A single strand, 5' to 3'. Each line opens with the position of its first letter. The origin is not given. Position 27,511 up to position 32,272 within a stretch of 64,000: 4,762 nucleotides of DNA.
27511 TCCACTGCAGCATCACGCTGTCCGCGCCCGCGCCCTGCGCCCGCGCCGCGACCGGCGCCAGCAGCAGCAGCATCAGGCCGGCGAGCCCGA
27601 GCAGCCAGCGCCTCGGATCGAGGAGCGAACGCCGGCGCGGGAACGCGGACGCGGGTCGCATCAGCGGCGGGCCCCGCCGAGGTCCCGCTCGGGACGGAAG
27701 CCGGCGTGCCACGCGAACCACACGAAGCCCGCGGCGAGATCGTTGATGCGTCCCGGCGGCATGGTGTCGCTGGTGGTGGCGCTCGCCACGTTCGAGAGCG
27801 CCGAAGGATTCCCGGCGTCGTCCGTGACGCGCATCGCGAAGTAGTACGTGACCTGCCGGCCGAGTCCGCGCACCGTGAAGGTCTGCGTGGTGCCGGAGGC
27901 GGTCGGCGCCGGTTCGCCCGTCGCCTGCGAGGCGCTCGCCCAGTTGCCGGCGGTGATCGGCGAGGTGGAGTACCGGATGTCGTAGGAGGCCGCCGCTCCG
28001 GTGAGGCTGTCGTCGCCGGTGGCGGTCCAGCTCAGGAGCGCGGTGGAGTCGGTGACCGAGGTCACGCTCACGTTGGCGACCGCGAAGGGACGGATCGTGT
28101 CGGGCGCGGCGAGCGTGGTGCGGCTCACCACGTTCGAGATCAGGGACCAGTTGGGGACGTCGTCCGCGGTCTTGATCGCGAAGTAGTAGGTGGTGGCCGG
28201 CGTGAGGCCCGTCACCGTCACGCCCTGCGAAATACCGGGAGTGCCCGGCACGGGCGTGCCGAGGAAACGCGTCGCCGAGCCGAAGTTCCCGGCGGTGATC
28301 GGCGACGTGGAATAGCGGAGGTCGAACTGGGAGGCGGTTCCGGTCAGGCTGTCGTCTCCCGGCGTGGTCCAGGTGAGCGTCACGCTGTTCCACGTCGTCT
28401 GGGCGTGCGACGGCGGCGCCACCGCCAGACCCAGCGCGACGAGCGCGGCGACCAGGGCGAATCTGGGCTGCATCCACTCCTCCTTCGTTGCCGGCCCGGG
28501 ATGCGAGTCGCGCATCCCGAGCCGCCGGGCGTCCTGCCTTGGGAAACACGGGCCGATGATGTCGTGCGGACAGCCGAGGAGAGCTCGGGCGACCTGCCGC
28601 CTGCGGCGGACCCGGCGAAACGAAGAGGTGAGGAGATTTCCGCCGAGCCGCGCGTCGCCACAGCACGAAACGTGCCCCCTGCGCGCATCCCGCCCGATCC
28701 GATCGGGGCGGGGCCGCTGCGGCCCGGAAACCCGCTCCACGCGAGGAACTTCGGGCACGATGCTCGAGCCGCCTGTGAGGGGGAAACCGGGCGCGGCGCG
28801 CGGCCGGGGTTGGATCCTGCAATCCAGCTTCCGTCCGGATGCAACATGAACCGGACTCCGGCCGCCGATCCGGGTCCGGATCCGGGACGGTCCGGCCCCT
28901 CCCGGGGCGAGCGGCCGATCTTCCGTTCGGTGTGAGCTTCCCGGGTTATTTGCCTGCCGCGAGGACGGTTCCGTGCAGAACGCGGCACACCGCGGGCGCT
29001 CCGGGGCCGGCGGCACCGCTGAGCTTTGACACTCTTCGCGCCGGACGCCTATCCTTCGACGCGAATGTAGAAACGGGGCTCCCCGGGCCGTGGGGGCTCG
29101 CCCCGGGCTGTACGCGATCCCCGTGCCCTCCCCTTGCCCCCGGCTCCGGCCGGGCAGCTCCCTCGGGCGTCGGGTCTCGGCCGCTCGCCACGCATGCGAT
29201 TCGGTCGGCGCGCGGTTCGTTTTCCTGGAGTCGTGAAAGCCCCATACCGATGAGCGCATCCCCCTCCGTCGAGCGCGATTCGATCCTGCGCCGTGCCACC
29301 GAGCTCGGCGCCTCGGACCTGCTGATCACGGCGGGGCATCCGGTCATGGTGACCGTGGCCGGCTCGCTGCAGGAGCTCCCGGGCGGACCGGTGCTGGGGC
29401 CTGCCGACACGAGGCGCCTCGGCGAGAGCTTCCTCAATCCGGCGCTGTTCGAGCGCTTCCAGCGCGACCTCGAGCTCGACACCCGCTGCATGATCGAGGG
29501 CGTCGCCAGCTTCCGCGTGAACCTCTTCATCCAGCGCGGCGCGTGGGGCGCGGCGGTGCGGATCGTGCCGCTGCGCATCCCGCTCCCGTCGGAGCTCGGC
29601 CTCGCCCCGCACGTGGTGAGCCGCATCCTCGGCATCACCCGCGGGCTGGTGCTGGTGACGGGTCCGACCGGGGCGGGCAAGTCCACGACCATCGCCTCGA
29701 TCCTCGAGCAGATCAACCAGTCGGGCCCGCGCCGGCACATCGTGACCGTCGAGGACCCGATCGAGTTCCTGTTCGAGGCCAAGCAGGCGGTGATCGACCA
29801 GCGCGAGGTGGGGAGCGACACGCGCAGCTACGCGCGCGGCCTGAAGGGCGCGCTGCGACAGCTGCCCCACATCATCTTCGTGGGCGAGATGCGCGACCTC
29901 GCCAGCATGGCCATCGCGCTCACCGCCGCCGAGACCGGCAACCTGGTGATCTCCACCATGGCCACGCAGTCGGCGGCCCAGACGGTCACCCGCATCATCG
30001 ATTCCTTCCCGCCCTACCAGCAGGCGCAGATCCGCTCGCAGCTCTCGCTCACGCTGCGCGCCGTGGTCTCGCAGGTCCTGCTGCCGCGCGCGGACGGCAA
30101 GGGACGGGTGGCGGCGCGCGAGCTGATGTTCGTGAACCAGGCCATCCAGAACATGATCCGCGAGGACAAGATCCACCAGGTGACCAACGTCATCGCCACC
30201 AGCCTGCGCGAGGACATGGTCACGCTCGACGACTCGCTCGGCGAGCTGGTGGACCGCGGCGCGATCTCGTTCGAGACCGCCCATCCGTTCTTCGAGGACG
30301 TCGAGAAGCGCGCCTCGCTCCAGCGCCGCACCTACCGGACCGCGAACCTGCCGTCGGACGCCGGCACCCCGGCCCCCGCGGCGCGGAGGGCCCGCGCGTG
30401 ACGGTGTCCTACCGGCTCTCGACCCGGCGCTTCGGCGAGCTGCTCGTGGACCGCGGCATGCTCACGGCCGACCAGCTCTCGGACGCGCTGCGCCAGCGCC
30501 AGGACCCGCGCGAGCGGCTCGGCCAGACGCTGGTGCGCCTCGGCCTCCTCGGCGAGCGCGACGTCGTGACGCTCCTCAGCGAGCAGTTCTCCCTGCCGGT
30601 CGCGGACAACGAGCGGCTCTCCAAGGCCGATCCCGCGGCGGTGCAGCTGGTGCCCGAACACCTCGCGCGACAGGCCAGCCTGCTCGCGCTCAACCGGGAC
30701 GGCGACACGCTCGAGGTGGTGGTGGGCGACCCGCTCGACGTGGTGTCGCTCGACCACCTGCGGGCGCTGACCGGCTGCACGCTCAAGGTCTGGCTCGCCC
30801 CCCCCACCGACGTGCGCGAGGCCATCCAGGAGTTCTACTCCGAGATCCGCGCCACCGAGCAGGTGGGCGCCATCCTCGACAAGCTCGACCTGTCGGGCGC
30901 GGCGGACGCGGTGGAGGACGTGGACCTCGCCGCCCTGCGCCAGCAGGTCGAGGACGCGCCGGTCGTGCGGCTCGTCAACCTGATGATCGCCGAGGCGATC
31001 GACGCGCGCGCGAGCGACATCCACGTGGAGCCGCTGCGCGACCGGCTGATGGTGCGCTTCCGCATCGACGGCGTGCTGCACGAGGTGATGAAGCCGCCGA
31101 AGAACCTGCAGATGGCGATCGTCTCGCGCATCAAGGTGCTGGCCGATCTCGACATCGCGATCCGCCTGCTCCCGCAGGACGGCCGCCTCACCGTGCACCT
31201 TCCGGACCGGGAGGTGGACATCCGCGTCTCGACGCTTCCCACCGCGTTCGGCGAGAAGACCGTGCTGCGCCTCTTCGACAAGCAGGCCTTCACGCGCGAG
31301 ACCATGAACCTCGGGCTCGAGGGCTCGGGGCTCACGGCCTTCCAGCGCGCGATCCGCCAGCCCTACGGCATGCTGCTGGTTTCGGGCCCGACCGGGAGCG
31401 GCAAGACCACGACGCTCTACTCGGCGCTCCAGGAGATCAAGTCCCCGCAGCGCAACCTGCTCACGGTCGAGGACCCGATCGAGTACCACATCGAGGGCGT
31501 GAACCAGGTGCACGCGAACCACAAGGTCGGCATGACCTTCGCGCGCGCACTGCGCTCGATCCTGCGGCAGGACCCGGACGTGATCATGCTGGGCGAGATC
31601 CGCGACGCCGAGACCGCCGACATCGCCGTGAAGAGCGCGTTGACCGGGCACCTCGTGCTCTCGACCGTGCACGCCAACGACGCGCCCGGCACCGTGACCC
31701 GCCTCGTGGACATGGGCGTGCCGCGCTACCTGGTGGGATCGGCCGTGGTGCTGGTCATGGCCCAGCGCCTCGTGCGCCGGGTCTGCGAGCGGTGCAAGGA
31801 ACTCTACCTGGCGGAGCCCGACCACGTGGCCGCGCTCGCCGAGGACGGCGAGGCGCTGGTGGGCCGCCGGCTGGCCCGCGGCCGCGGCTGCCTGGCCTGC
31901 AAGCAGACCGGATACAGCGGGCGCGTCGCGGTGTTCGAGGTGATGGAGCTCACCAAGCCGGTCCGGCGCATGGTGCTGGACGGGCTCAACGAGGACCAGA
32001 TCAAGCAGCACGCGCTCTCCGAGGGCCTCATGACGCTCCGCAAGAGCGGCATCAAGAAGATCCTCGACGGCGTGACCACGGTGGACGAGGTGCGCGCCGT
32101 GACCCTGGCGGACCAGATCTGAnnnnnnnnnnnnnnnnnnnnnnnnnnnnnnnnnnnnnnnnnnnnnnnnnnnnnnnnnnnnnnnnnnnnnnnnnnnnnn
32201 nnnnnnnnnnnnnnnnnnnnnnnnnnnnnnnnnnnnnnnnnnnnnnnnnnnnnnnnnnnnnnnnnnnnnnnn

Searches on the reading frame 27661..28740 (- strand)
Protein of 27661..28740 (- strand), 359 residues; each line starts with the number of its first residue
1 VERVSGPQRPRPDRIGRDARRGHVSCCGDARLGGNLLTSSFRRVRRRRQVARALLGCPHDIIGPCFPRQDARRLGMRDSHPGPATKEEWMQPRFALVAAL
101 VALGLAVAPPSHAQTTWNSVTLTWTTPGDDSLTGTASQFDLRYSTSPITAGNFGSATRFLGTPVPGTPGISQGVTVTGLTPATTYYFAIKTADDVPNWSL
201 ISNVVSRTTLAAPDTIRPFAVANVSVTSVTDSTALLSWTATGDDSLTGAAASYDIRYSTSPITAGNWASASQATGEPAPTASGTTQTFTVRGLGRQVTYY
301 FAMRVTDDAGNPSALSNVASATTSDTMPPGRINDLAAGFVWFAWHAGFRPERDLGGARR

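Call 6: search_protein_families(library=pfam, proteins=[window:27661-28740:-])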
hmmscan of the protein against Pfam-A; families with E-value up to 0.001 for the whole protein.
window:27661-28740:- (359 aa): 4 families
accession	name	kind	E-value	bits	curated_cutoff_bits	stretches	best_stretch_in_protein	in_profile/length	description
PF00041.27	fn3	-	5.7e-16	58.9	25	2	114-194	10-71/84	Fibronectin type III domain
PF16656.11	Pur_ac_phosph_N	-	8.3e-12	46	30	1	116-199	11-86/93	Purple acid Phosphatase, N-terminal domain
PF10179.15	NDNF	-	0.00016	22.1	27.3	0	281-323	84-126/127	Neuron-derived neurotrophic factor, first Fn(III) domain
PF25788.1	Ig_Rha78A_N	-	0.00069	20.3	27.4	0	229-323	15-101/105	Rha78A-like, N-terminal immunoglobulin domain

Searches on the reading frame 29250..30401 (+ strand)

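Call 40: search_protein_families(library=pfam, proteins=[window:29250-30401:+])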
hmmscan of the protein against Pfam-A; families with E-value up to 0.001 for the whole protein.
window:29250-30401:+ (383 aa): 4 families
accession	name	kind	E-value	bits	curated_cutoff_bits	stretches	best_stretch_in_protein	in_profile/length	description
PF00437.27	T2SSE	-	3.4e-35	121.8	24.9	1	123-293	134-288/370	Type II/IV secretion system protein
PF13401.12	AAA_22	-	2.7e-05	24.9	27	1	130-168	4-40/130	AAA domain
PF13191.12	AAA_16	-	5.4e-05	24.2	32.6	1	132-162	25-52/167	AAA ATPase domain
PF13604.12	AAA_30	-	0.00048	20.3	27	0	122-165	9-47/191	AAA domain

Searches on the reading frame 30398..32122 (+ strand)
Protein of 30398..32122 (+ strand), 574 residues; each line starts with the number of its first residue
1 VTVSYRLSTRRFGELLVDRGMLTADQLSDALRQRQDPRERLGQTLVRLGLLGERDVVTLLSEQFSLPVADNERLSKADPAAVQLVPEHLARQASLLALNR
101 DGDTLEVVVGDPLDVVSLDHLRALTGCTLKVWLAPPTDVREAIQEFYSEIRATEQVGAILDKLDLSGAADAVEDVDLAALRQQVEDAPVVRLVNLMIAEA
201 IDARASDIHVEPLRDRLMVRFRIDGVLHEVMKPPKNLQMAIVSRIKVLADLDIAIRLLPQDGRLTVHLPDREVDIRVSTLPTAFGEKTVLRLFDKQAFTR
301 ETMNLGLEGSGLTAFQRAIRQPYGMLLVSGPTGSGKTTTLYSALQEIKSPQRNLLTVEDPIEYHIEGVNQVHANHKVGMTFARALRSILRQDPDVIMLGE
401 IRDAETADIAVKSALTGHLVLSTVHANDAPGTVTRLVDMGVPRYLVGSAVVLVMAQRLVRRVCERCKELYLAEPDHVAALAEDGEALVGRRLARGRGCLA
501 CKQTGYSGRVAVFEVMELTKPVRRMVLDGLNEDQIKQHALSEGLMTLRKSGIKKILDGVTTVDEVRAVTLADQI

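Call 40: search_protein_families(library=pfam, proteins=[window:30398-32122:+])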
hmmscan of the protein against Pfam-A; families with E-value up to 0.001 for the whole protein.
window:30398-32122:+ (574 aa): 4 families
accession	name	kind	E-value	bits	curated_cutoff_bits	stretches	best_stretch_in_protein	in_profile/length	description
PF00437.27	T2SSE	-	1e-138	462.5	24.9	1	183-565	2-368/370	Type II/IV secretion system protein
PF05157.20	MshEN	-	8.1e-16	58.2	23.1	1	73-150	9-87/90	MshEN domain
PF13191.12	AAA_16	-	4e-05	24.6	32.6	1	314-408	15-101/167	AAA ATPase domain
PF25199.1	nSTAND_NTPase5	-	0.0006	20.1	34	0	318-370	36-89/145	Novel STAND NTPase 5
